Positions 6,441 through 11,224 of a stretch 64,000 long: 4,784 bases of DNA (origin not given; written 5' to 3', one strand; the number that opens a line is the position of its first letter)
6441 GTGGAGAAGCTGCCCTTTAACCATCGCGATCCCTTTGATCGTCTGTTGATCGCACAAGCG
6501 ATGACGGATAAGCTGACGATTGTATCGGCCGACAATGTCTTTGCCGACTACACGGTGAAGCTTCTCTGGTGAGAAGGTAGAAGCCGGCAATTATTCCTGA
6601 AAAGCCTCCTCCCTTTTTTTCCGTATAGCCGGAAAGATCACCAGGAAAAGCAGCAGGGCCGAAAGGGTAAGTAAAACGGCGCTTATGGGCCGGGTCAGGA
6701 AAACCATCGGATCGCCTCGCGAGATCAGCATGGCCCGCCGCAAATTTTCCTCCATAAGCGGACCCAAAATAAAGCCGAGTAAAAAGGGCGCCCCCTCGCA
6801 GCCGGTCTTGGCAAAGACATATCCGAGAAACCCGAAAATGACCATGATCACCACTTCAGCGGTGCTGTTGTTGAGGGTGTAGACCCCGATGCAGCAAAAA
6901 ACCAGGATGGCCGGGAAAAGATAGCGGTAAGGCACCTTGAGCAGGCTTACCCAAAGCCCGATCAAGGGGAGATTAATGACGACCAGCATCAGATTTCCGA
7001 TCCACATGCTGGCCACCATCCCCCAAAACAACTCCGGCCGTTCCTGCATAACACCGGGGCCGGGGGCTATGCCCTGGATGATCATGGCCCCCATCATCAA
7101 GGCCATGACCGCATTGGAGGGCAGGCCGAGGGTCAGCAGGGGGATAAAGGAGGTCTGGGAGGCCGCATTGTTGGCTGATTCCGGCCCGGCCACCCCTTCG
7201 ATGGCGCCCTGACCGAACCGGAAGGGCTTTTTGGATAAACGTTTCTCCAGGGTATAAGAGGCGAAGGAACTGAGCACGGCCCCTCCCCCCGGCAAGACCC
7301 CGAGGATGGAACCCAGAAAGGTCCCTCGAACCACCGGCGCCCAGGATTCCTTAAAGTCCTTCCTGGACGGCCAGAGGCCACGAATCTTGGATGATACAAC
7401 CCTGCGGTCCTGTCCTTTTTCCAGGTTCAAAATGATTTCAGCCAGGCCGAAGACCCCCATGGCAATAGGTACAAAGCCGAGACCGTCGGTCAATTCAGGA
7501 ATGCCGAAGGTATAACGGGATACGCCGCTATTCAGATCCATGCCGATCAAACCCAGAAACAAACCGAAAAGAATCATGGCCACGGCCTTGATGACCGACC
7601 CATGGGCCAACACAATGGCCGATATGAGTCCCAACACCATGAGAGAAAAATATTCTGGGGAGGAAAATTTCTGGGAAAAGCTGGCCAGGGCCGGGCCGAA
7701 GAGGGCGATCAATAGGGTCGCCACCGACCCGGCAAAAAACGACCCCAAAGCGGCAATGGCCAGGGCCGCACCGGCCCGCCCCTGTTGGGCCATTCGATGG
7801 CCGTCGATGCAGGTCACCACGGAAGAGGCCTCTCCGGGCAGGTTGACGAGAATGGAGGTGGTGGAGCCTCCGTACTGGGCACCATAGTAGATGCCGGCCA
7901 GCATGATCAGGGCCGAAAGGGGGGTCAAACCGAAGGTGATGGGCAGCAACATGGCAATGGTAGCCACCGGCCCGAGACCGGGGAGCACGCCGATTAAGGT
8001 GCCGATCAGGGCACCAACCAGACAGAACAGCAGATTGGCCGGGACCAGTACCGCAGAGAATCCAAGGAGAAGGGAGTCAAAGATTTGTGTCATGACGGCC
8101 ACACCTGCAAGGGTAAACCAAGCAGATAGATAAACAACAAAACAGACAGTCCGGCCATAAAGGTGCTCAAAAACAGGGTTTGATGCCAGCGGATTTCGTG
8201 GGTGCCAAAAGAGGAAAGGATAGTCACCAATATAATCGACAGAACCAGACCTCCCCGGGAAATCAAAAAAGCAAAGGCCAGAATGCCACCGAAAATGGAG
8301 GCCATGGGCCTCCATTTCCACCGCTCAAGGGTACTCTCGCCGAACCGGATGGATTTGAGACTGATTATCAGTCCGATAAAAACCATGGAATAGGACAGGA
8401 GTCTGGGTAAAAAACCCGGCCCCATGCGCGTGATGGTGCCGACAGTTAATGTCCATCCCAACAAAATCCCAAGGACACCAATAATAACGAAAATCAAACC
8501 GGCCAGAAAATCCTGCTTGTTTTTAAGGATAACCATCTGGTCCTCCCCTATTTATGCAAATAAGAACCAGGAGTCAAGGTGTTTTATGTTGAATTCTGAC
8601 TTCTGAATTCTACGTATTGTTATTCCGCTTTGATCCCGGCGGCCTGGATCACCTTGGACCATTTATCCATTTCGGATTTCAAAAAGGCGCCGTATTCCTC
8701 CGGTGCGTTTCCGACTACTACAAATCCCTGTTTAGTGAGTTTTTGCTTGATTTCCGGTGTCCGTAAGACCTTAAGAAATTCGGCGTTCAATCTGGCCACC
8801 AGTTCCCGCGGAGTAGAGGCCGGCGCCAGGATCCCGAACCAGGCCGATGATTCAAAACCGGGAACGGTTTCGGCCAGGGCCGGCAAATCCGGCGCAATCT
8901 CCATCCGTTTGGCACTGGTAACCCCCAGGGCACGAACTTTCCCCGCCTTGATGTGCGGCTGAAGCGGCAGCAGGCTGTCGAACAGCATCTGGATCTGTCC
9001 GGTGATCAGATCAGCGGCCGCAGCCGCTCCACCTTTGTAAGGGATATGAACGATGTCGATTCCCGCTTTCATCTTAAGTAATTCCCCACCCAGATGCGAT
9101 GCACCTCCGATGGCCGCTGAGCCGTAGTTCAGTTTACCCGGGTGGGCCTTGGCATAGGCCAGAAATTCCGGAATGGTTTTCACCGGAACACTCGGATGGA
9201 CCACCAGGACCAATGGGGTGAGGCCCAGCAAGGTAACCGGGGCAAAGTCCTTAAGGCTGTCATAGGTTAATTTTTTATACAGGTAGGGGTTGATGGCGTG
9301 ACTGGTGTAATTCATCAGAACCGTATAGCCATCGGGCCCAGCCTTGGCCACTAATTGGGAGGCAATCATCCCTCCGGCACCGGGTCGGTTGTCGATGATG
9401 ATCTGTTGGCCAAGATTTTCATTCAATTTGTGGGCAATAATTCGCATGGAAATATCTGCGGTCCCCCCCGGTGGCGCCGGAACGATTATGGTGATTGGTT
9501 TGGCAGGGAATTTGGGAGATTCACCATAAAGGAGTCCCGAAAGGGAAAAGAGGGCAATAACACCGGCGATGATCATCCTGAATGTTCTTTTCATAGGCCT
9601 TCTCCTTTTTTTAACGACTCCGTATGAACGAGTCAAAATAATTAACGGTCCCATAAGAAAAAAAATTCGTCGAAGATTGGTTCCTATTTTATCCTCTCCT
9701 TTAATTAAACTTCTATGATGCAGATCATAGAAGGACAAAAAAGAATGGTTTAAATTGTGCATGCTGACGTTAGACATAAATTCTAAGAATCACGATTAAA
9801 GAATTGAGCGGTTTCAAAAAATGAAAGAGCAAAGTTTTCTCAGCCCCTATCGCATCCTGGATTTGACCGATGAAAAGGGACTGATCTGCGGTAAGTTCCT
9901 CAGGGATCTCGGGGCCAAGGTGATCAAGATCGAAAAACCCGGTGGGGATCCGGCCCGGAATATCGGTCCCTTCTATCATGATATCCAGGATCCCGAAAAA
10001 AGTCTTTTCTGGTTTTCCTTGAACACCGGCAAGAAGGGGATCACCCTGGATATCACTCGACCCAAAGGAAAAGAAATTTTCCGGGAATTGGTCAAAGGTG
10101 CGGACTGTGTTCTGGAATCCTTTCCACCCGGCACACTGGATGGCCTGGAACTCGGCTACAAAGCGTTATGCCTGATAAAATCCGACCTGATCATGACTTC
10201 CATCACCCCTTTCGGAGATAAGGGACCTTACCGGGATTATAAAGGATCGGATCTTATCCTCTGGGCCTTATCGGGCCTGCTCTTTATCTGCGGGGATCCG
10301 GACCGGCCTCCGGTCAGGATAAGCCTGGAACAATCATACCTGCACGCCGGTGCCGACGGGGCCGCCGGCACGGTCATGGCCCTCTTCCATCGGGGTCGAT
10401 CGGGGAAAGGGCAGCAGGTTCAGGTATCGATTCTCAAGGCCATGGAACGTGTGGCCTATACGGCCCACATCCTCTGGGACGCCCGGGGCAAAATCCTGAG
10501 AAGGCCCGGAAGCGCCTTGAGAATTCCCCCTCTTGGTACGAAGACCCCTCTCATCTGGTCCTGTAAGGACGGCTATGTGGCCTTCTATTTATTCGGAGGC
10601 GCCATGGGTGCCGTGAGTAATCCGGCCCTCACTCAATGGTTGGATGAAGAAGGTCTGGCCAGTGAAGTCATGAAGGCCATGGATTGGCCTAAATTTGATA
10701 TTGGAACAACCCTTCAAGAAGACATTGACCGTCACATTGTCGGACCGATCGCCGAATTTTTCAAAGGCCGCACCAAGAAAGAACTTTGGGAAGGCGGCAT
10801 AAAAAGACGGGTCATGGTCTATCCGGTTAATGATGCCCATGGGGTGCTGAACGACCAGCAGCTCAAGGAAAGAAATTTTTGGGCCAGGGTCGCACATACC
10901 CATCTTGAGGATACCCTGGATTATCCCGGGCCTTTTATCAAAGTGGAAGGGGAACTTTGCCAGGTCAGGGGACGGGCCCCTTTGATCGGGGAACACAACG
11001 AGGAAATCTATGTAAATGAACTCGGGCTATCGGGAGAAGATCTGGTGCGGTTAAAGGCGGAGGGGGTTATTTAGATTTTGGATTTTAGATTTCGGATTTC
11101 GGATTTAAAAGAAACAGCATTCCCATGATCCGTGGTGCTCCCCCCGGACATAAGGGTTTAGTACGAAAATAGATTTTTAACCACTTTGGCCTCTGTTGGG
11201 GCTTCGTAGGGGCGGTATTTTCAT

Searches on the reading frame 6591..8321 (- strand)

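Call 68: search_protein_families(library=pfam, proteins=[window:6591-8321:-], max_evalue=1e-8)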
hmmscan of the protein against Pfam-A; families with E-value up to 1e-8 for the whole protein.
window:6591-8321:- (576 aa): 1 family
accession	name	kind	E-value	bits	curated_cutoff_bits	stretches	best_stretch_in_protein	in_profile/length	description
PF01970.21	TctA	-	8.9e-161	535.7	28.9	1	97-515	1-423/423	Tripartite tricarboxylate transporter TctA family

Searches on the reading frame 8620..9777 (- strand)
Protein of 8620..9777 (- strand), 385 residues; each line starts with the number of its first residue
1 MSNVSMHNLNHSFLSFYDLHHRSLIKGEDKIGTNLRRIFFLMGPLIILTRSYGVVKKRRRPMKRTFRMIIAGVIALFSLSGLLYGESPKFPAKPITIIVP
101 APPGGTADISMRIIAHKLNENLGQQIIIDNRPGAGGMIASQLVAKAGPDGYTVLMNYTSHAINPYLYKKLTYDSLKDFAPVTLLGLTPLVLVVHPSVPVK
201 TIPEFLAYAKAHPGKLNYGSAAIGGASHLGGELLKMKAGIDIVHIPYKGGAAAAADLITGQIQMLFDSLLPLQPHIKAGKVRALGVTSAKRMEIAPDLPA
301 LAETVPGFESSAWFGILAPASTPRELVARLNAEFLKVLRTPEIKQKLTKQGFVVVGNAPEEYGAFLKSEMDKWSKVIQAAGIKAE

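Call 68: search_protein_families(library=pfam, proteins=[window:8620-9777:-], max_evalue=1e-8)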
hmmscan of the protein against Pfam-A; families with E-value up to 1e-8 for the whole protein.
window:8620-9777:- (385 aa): 1 family
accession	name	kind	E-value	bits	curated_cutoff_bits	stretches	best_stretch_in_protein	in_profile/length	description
PF03401.19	TctC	-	4.6e-80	269.5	27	1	111-381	2-273/274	Tripartite tricarboxylate transporter family receptor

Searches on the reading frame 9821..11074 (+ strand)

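Call 68: search_protein_families(library=pfam, proteins=[window:9821-11074:+], max_evalue=1e-8)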
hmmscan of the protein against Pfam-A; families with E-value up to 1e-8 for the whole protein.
window:9821-11074:+ (417 aa): 1 family
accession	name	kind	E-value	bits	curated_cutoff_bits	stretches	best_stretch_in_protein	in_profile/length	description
PF02515.22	CoA_transf_3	-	1.4e-72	245.3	23.3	1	10-393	4-366/366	CoA-transferase family III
